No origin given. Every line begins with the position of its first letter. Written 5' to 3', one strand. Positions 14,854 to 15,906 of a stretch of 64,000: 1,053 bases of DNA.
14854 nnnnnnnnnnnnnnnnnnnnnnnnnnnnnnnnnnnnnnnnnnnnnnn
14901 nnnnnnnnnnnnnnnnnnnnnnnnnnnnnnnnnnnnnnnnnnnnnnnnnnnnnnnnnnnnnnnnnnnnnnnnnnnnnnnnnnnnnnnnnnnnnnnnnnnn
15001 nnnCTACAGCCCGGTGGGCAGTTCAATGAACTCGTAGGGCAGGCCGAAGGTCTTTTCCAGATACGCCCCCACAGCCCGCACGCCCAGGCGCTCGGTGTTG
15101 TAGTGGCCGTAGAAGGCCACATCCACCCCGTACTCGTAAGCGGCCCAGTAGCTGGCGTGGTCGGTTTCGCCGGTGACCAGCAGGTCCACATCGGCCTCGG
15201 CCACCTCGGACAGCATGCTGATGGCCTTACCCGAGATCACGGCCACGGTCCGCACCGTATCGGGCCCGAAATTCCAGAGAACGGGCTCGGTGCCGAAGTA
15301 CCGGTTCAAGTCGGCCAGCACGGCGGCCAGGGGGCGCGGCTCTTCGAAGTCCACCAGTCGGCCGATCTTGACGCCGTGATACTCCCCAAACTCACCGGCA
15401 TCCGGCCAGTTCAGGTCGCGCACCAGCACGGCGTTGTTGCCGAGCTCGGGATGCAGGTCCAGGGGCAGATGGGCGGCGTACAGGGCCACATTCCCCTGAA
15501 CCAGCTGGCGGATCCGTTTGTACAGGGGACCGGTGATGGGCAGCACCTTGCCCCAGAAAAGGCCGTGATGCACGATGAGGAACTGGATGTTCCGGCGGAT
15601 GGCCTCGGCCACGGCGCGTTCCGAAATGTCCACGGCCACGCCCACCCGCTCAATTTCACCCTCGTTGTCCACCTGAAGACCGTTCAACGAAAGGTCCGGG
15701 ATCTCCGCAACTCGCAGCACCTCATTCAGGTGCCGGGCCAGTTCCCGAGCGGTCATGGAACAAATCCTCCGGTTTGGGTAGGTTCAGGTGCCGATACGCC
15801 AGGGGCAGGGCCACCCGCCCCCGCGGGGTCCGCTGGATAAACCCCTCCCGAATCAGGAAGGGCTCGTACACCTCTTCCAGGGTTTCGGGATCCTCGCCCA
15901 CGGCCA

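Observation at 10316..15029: Glycan-related cluster containing an uncharacterised 572-aa NAD(P)-binding protein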

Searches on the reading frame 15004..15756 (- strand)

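Call 3: search_protein_families(library=pfam, proteins=[window:15004-15756:-], max_evalue=0.01)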
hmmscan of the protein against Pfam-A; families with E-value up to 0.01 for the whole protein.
window:15004-15756:- (250 aa): 1 family
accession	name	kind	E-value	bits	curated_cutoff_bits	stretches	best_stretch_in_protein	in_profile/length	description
PF01784.24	DUF34_NIF3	-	2.7e-59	201.3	23.4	1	1-245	1-251/256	Duf34/NIF3 (NGG1p interacting factor 3)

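Call 4: search_protein_families(library=ncbifam, proteins=[window:15004-15756:-], max_evalue=0.01)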
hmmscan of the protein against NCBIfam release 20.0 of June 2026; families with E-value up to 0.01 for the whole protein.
window:15004-15756:- (250 aa): 2 families
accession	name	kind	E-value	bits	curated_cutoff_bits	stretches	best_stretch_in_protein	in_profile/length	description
TIGR00486.1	YbgI_SA1388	equivalog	1.2e-50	172.6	130.55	1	1-248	1-248/250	Nif3-like dinuclear metal center hexameric protein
NF008064.0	PRK10799.1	equivalog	2.7e-39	135.5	414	1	1-247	1-244/247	type 2 GTP cyclohydrolase I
